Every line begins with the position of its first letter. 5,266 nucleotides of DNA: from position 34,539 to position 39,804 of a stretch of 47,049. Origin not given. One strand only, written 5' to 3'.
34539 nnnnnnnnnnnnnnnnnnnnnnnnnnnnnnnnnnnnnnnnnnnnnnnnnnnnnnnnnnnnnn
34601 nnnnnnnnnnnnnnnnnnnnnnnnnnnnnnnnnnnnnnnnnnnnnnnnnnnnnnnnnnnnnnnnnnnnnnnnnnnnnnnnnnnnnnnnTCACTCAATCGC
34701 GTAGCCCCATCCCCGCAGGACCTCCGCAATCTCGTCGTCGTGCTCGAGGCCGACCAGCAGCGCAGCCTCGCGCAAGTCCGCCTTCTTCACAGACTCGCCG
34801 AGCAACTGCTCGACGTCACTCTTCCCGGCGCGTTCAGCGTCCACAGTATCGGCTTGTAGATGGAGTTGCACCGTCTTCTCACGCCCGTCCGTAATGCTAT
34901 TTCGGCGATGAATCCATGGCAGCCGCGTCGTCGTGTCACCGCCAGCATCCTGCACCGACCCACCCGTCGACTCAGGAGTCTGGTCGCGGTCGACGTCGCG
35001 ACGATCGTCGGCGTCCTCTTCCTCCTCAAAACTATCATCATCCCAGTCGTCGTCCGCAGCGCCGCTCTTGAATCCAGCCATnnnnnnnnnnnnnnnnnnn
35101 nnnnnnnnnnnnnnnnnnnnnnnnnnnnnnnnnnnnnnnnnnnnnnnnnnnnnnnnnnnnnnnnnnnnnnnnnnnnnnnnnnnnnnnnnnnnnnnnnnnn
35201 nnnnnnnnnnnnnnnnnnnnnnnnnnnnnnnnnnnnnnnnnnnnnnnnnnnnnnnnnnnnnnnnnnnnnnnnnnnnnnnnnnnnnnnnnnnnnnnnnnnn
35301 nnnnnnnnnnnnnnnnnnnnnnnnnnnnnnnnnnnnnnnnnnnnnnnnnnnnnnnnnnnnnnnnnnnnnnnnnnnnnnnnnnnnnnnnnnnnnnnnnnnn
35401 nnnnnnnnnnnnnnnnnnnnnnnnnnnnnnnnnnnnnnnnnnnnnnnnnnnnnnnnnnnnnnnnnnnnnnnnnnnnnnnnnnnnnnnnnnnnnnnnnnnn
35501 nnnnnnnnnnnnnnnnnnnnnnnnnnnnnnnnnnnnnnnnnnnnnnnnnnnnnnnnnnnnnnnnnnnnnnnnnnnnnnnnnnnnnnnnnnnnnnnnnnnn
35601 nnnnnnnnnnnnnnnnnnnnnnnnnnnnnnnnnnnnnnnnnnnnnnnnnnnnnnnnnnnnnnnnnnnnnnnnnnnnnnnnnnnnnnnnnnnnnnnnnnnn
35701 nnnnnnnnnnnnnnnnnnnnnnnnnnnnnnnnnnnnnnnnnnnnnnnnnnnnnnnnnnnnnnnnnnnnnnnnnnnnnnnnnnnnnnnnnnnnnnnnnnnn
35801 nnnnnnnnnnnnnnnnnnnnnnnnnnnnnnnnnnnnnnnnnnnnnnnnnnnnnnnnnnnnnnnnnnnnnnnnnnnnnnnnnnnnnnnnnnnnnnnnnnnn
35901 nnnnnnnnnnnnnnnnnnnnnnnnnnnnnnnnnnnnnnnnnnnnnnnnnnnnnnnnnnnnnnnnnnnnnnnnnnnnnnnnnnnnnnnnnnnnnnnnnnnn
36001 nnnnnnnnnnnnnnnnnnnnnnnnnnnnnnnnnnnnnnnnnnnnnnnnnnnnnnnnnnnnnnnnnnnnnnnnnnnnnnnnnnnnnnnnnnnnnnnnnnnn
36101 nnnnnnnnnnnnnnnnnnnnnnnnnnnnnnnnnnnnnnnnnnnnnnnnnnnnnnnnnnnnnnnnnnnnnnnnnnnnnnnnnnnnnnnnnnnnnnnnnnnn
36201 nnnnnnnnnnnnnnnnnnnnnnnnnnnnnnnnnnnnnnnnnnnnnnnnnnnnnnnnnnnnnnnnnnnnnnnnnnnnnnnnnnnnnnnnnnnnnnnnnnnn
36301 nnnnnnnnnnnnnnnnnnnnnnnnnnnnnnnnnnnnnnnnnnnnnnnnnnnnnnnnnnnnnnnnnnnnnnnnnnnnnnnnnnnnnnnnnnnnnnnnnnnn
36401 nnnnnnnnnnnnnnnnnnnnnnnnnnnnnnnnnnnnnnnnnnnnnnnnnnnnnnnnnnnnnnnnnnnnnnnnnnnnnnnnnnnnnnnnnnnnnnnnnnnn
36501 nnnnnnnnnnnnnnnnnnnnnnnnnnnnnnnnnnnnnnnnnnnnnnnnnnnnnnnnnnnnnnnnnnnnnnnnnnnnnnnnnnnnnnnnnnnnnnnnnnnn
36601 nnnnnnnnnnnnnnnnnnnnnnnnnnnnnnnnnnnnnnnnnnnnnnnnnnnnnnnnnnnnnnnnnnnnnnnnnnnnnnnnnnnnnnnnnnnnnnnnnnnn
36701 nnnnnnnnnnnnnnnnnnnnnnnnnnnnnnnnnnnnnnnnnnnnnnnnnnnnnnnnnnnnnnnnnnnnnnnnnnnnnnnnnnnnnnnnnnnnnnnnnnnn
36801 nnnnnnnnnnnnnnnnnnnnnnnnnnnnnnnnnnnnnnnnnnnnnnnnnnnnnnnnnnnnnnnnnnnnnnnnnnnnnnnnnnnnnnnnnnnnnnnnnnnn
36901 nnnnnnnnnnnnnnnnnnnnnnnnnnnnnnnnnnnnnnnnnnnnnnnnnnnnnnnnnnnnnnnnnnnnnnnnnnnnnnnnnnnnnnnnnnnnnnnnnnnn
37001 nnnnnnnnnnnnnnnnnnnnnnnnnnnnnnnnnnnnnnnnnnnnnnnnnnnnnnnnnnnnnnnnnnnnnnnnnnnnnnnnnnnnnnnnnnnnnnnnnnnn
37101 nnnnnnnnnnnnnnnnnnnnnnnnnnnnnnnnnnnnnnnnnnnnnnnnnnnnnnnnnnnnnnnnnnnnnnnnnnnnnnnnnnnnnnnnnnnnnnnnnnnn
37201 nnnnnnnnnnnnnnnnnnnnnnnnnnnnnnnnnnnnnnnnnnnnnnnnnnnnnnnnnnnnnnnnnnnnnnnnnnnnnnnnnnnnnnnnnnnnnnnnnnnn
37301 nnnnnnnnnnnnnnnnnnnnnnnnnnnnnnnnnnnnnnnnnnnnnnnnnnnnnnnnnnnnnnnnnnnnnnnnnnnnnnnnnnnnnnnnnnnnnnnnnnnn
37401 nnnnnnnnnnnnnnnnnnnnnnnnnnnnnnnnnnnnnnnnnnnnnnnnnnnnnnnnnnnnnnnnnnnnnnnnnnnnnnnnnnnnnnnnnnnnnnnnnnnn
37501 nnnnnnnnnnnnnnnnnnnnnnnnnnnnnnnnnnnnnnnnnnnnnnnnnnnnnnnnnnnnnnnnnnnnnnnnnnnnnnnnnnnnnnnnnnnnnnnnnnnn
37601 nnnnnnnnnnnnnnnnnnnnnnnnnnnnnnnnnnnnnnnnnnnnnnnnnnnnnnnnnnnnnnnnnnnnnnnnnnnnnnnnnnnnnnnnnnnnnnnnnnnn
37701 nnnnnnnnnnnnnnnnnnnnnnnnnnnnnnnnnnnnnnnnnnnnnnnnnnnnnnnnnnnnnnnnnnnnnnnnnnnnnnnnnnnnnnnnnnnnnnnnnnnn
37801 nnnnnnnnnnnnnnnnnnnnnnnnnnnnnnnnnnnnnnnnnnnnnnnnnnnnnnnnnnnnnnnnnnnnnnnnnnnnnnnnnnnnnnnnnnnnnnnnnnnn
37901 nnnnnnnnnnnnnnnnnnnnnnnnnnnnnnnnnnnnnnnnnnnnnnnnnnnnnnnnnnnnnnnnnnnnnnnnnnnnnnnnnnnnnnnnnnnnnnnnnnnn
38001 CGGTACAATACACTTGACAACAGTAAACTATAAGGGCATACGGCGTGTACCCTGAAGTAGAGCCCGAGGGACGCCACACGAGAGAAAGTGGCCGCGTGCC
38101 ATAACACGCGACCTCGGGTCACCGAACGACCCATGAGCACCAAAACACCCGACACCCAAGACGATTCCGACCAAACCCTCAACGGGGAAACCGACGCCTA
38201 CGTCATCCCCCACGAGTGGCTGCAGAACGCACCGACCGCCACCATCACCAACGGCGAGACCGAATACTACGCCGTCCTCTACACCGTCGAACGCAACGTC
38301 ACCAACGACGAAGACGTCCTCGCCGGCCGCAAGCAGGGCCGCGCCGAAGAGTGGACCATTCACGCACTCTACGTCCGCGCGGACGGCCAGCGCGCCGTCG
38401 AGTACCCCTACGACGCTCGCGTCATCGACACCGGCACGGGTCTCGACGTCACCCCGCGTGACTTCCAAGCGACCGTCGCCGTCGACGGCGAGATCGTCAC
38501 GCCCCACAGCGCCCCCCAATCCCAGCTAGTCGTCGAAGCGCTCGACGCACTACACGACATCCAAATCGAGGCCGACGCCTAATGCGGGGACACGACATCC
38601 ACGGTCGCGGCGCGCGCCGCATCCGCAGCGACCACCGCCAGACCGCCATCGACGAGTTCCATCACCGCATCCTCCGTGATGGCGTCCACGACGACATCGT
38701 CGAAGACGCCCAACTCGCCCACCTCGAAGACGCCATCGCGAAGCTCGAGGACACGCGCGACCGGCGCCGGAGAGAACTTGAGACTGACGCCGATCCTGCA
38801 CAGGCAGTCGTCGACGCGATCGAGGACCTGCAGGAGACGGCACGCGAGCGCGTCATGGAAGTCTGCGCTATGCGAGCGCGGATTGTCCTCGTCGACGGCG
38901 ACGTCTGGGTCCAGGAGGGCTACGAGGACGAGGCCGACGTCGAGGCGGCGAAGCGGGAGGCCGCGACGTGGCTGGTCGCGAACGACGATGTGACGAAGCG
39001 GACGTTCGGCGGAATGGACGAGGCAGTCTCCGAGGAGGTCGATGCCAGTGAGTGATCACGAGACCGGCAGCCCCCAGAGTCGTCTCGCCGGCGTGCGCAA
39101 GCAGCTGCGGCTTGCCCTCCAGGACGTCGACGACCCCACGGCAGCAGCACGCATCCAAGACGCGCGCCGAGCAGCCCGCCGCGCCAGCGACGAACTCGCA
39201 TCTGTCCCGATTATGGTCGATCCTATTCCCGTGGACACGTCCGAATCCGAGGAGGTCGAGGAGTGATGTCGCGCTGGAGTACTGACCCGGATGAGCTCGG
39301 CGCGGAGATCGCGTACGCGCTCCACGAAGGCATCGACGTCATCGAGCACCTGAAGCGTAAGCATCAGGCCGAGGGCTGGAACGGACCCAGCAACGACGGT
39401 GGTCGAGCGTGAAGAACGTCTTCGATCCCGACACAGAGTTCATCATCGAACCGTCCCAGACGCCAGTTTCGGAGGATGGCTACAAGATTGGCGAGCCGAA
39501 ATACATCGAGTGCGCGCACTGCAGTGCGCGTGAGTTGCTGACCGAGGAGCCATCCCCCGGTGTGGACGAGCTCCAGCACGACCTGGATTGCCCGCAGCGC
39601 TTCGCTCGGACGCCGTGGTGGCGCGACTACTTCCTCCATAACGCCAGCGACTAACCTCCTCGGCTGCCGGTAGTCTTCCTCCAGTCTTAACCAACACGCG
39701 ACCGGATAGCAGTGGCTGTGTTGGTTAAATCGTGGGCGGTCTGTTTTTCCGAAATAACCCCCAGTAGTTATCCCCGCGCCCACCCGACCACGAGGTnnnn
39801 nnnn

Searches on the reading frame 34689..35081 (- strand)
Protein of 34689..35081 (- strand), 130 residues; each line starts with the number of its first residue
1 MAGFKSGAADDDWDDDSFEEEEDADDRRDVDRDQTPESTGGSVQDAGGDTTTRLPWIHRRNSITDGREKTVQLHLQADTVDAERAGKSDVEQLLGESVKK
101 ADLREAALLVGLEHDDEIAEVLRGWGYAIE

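Call 4: search_protein_families(library=pfam, proteins=[window:34689-35081:-], max_evalue=0.1)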
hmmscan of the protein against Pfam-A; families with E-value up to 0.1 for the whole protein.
window:34689-35081:- (130 aa): 0 families

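Call 10: search_protein_families(library=phrogs, proteins=[window:34689-35081:-], max_evalue=0.01)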
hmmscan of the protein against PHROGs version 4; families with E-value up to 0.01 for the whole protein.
window:34689-35081:- (130 aa): 0 families

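Call 11: search_protein_families(library=ncbifam, proteins=[window:34689-35081:-], max_evalue=0.01)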
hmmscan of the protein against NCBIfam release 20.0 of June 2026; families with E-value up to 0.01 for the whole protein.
window:34689-35081:- (130 aa): 0 families

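Call 12: search_protein_families(library=padloc, proteins=[window:34689-35081:-], max_evalue=0.01)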
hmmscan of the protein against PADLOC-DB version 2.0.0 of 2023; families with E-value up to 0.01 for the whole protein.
window:34689-35081:- (130 aa): 0 families

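Call 19: search_protein_families(library=pfam, proteins=[window:34689-35081:-], max_evalue=10)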
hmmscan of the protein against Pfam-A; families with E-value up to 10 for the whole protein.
window:34689-35081:- (130 aa): 0 families

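Call 69: find_homologous_proteins(query=window:34689-35081:-, max_evalue=0.001)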
Query window:34689-35081:- (130 aa): 384 proteins with E <= 0.001 among 444 candidates; the best 120 are listed.
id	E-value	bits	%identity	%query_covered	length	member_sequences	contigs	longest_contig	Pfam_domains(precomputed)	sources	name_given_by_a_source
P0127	6.1e-77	274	100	100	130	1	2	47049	PF25925.1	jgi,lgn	jgi:hypothetical protein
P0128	1.7e-66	240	89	100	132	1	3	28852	PF25925.1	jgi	-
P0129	3.0e-57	210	82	100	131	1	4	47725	PF25925.1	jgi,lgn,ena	-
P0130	1.4e-55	205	80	100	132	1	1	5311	PF25925.1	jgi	jgi:hypothetical protein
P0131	7.2e-46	174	68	100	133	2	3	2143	PF25925.1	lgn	-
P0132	8.7e-46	173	67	100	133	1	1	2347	PF25925.1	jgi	-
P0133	1.2e-44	170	67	100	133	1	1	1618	PF25925.1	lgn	-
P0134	9.7e-42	160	62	100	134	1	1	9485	PF25925.1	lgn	-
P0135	2.6e-41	159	64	100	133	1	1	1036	PF25925.1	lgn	-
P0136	3.6e-40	155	58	100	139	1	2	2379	PF25925.1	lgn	-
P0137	2.4e-39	153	63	100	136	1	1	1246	PF25925.1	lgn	-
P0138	3.4e-37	146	79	62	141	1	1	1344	PF25925.1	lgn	-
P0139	5.8e-36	142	55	100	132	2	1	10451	PF25925.1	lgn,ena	-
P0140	1.1e-35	141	82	59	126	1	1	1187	PF25925.1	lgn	-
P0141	2.9e-35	139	54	100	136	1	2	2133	PF25925.1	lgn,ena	-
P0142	3.3e-35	139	57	99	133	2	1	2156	PF25925.1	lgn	-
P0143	7.3e-35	138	75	59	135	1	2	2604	PF25925.1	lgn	-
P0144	2.1e-34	137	63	73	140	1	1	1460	PF25925.1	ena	-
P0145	2.6e-34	136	53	100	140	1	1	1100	PF25925.1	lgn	-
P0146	4.9e-34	135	52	99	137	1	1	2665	PF25925.1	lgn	-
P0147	5.4e-34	135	57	98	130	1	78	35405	PF25925.1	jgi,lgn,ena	jgi:hypothetical protein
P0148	5.7e-34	135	58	100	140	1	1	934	PF25925.1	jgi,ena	-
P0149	7.1e-34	135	54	100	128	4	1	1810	PF25925.1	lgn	-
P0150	1.7e-33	134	56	98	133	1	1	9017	PF25925.1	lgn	-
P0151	2.0e-33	133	55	100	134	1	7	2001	PF25925.1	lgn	-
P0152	4.4e-33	132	53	100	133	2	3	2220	PF25925.1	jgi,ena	-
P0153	6.9e-33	132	51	100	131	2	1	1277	PF25925.1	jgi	-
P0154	9.4e-33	131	53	100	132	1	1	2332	PF25925.1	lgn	-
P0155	1.2e-32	131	72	62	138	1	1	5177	PF25925.1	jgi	jgi:hypothetical protein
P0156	1.2e-32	131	52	100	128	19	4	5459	PF25925.1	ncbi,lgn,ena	-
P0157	1.4e-32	131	57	98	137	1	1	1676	PF25925.1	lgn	-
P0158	1.5e-32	131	55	99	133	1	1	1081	PF25925.1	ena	-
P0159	1.5e-32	131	55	99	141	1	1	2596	PF25925.1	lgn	-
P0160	1.6e-32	131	56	100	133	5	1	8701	PF25925.1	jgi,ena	-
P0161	1.9e-32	130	56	100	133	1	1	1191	PF25925.1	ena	-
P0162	2.0e-32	130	54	100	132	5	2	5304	PF25925.1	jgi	-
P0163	2.1e-32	130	55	100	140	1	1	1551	PF25925.1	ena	-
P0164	5.6e-32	129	54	100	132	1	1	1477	PF25925.1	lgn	-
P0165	6.1e-32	129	52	100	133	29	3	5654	PF25925.1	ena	-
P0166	6.2e-32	129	54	100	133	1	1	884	PF25925.1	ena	-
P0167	6.6e-32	129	53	100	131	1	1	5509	PF25925.1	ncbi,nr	ncbi:hypothetical protein DJ71_19240 [Halorubrum sp. E3]|nr:hypothetical protein DJ71_19240 [Halorub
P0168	7.9e-32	128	55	100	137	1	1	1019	PF25925.1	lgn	-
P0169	8.7e-32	128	58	83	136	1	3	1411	PF25925.1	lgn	-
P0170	1.7e-31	127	56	98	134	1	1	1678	PF25925.1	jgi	jgi:hypothetical protein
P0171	1.8e-31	127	55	98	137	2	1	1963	PF25925.1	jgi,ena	-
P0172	1.8e-31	127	52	100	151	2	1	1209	PF25925.1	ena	-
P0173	1.8e-31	127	54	98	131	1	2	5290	PF25925.1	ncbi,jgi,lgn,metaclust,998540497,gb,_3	metaclust:\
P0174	2.0e-31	127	56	98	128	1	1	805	PF25925.1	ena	-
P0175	2.3e-31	127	53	98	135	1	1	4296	PF25925.1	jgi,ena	-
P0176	3.4e-31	126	55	98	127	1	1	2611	PF25925.1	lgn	-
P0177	3.4e-31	126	54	100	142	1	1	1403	PF25925.1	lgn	-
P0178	3.5e-31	126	55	100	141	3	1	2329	PF25925.1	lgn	-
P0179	3.7e-31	126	54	100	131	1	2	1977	PF25925.1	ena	-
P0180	4.3e-31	126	57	98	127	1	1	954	PF25925.1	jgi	-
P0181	4.9e-31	126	51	100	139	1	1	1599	PF25925.1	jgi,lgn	jgi:hypothetical protein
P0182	5.0e-31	126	56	100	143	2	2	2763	PF25925.1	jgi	-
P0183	5.2e-31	126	53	98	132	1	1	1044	PF25925.1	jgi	jgi:hypothetical protein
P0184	5.2e-31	126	56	100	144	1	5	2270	PF25925.1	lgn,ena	-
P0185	5.6e-31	126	56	100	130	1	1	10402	PF25925.1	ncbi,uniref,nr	ncbi:hypothetical protein [Halorubrum vacuolatum]|uniref:FERM domain-containing protein n=1 Tax=Halo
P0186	6.3e-31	125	66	75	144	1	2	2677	PF25925.1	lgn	-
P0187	6.8e-31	125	52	100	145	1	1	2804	PF25925.1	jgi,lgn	-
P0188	7.0e-31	125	57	98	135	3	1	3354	PF25925.1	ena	-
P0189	7.7e-31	125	52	100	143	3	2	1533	PF25925.1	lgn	-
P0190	7.9e-31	125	53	100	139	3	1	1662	PF25925.1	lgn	-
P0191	8.0e-31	125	57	88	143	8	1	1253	PF25925.1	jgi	-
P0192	8.5e-31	125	52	98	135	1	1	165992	PF25925.1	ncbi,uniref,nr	ncbi:hypothetical protein [Halorubrum sp. CSM-61]|uniref:hypothetical protein n=1 Tax=Halorubrum sp.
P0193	1.1e-30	125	53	100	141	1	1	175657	PF25925.1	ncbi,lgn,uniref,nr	ncbi:hypothetical protein [Halopenitus persicus]|uniref:Uncharacterized protein n=1 Tax=Halopenitus 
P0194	1.3e-30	124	54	98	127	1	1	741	PF25925.1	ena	-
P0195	1.3e-30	124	54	98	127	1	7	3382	PF25925.1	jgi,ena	-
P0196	1.3e-30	124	60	76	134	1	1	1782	PF25925.1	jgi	-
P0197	1.5e-30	124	64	68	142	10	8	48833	PF25925.1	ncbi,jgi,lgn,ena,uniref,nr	ncbi:hypothetical protein SAMN06266787_12416 [Halorubrum ezzemoulense]|uniref:Uncharacterized protei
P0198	1.7e-30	124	52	98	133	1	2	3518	PF25925.1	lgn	-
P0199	1.9e-30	124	50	100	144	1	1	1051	PF25925.1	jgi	jgi:hypothetical protein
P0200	2.1e-30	124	68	69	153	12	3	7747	PF25925.1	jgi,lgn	-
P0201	2.2e-30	124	51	100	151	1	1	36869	PF25925.1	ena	-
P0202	2.5e-30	123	54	100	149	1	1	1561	PF25925.1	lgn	-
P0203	2.6e-30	123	53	99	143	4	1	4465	PF25925.1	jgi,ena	jgi:hypothetical protein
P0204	2.9e-30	123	52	98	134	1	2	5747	PF25925.1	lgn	-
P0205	3.3e-30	123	54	98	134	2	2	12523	PF25925.1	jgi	jgi:hypothetical protein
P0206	3.4e-30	123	50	98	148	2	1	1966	PF25925.1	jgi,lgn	-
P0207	4.8e-30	123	54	98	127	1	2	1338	PF25925.1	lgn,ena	-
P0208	5.4e-30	122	53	98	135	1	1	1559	PF25925.1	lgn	-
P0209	5.5e-30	122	74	59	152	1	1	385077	PF25925.1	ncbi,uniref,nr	ncbi:hypothetical protein [Natrinema longum]|uniref:hypothetical protein n=1 Tax=Natrinema longum Ta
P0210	5.7e-30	122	56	98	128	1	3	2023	PF25925.1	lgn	-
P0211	5.9e-30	122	54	98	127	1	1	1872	PF25925.1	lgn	-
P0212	6.3e-30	122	52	100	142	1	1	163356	PF25925.1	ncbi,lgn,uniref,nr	ncbi:hypothetical protein [Halorubrum tebenquichense]|uniref:Uncharacterized protein n=1 Tax=Halorub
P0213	7.1e-30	122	51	99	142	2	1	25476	PF25925.1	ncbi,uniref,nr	ncbi:hypothetical protein DJ69_13485 [Halorubrum persicum]|uniref:Uncharacterized protein n=1 Tax=Ha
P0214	8.0e-30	122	51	100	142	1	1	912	PF25925.1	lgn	-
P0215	8.5e-30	122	74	59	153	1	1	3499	PF25925.1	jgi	-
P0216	8.9e-30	122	54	98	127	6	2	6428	PF25925.1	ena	-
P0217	1.2e-29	121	55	98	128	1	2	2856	PF25925.1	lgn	-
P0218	1.2e-29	121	55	98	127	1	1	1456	PF25925.1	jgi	-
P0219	1.3e-29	121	48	100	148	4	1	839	PF25925.1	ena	-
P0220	1.3e-29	121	57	98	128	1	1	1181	PF25925.1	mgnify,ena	mgnify:CR=1 FL=1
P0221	1.4e-29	121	55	98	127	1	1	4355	PF25925.1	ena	-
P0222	1.4e-29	121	55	98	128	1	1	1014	PF25925.1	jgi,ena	jgi:hypothetical protein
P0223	1.6e-29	121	54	100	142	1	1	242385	PF25925.1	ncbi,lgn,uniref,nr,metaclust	ncbi:hypothetical protein [Halorubrum lipolyticum]|uniref:Uncharacterized protein n=1 Tax=Halorubrum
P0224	1.6e-29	121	54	98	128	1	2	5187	PF25925.1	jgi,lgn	jgi:hypothetical protein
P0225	1.6e-29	121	50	98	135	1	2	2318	PF25925.1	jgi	-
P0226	1.6e-29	121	54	98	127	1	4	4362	PF25925.1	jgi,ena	jgi:hypothetical protein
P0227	1.7e-29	121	54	98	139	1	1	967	PF25925.1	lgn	-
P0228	1.9e-29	121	71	59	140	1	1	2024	PF25925.1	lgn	-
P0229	2.0e-29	121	54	98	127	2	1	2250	PF25925.1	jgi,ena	-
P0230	2.0e-29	121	49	98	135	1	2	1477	PF25925.1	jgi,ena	-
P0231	2.2e-29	120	54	100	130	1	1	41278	PF25925.1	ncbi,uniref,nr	ncbi:hypothetical protein [Halorubrum vacuolatum]|uniref:Uncharacterized protein n=1 Tax=Halorubrum 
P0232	2.3e-29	120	53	98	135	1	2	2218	PF25925.1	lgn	-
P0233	2.4e-29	120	53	98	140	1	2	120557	PF25925.1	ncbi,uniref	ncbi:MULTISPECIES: hypothetical protein [Halorubrum]|uniref:hypothetical protein n=1 Tax=Halorubrum 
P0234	2.5e-29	120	51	98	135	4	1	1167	PF25925.1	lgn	-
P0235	2.6e-29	120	54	98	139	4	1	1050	PF25925.1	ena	-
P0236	2.7e-29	120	55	98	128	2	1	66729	PF25925.1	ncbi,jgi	-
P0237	2.7e-29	120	49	98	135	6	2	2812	PF25925.1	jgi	-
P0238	3.2e-29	120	65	70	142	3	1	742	PF25925.1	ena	-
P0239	3.5e-29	120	63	72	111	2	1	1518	PF25925.1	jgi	-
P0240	3.5e-29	120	54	98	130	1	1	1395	PF25925.1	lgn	-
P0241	3.6e-29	120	53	98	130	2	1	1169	PF25925.1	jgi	-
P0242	3.9e-29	120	48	98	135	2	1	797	PF25925.1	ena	-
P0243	4.7e-29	119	53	99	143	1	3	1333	PF25925.1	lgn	-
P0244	4.8e-29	119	52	100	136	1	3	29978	PF25925.1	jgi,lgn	jgi:hypothetical protein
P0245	4.9e-29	119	51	98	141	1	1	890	PF25925.1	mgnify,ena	mgnify:CR=1 FL=1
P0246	5.7e-29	119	51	100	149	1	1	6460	PF25925.1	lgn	-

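Call 70: find_encoding_contigs(protein=P0129, flank=6000, max_places=2)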
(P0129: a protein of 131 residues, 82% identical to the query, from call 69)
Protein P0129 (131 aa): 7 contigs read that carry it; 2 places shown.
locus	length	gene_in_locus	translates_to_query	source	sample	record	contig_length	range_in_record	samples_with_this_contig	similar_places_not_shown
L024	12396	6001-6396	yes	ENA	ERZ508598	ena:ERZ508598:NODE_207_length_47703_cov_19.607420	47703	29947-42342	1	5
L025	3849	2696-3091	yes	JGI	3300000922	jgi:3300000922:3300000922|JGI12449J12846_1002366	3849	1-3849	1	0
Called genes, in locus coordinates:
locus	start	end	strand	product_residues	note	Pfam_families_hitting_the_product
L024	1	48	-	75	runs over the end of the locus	-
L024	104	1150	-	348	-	PF13191:AAA_16, PF13401:AAA_22 (weak), PF22703:Cdc6_lid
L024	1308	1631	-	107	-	-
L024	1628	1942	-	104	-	-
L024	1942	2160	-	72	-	-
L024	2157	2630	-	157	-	-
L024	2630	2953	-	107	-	-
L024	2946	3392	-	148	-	-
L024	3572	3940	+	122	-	PF12802:MarR_2 (weak), PF13412:HTH_24 (faint), PF24034:DUF7343 (faint)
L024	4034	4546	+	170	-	-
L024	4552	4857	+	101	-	-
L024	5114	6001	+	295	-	PF01656:CbiA, PF02374:ArsA_ATPase (weak), PF10609:ParA (weak), PF13614:AAA_31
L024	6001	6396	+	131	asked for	PF25925:DUF7970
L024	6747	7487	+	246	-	PF11611:DUF4352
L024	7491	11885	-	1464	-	PF00041:fn3 (weak)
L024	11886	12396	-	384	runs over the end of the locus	-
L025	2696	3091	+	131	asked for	PF25925:DUF7970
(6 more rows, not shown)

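Call 71: find_encoding_contigs(protein=P0147, flank=6000, max_places=2)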
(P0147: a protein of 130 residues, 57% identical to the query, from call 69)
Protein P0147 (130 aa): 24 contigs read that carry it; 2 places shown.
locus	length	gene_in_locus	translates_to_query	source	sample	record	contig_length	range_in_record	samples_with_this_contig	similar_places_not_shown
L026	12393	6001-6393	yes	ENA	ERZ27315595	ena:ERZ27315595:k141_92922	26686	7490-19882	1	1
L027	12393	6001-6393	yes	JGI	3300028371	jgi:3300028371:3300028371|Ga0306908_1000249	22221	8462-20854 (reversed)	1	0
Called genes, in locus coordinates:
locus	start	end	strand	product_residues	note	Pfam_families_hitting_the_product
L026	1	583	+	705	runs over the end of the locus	-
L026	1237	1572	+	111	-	-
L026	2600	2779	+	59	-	PF00005:ABC_tran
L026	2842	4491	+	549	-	PF16927:HisKA_7TM, PF00512:HisKA, PF02518:HATPase_c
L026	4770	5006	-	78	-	PF07282:Cas12f1-like_TNB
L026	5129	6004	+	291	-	PF01656:CbiA, PF02374:ArsA_ATPase (faint), PF10609:ParA (weak), PF13614:AAA_31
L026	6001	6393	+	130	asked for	PF25925:DUF7970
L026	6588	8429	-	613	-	PF01609:DDE_Tnp_1 (faint)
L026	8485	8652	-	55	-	-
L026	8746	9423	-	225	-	PF26451:DUF8130 (faint)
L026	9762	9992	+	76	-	PF02697:VAPB_antitox, PF24434:DUF7557 (weak)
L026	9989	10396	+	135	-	PF01850:PIN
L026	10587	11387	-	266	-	PF00239:Resolvase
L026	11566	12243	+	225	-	-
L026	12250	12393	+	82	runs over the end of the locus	-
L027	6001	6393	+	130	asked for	PF25925:DUF7970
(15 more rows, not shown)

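Call 82: search_protein_families(library=pfam, proteins=[L024:4034-4546:+, L024:4552-4857:+], max_evalue=0.1)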
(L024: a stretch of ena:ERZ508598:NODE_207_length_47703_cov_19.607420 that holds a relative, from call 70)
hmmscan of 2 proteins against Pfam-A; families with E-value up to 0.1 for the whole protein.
L024:4034-4546:+ (170 aa): 0 families

L024:4552-4857:+ (101 aa): 1 family
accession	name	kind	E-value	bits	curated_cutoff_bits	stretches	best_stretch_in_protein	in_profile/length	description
PF05719.16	GPP34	-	0.00016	22.2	29.1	1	15-85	50-114/201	Golgi phosphoprotein 3 (GPP34)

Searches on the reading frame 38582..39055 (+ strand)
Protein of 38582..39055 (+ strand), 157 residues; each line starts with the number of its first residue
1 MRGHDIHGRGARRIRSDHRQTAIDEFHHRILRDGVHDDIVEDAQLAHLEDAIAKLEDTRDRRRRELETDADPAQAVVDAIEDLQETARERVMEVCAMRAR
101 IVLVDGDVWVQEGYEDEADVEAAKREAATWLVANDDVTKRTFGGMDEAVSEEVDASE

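Call 4: search_protein_families(library=pfam, proteins=[window:38582-39055:+], max_evalue=0.1)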
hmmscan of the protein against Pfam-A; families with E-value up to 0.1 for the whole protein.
window:38582-39055:+ (157 aa): 1 family
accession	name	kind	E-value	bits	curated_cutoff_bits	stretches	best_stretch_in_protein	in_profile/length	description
PF06419.17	COG6_N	-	0.076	13.6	27.4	0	43-88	40-85/114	Conserved oligomeric complex COG6, N-terminal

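Call 10: search_protein_families(library=phrogs, proteins=[window:38582-39055:+], max_evalue=0.01)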
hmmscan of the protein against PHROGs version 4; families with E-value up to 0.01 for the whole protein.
window:38582-39055:+ (157 aa): 2 families
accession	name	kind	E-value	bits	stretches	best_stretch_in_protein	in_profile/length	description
phrog_26013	-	unknown function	3.4e-13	51.1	1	13-152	10-146/156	-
phrog_3592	-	moron, auxiliary metabolic gene and host takeover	0.0074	17.6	1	37-123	27-104/182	Lar-like restriction alleviation protein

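Call 11: search_protein_families(library=ncbifam, proteins=[window:38582-39055:+], max_evalue=0.01)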
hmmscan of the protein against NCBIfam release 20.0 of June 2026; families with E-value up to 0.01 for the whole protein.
window:38582-39055:+ (157 aa): 0 families

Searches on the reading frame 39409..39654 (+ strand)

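Call 10: search_protein_families(library=phrogs, proteins=[window:39409-39654:+], max_evalue=0.01)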
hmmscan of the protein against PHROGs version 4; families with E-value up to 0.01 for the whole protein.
window:39409-39654:+ (81 aa): 1 family
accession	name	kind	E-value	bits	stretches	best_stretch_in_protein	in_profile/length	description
phrog_17157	-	unknown function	9.4e-21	74.9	1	5-76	6-79/80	-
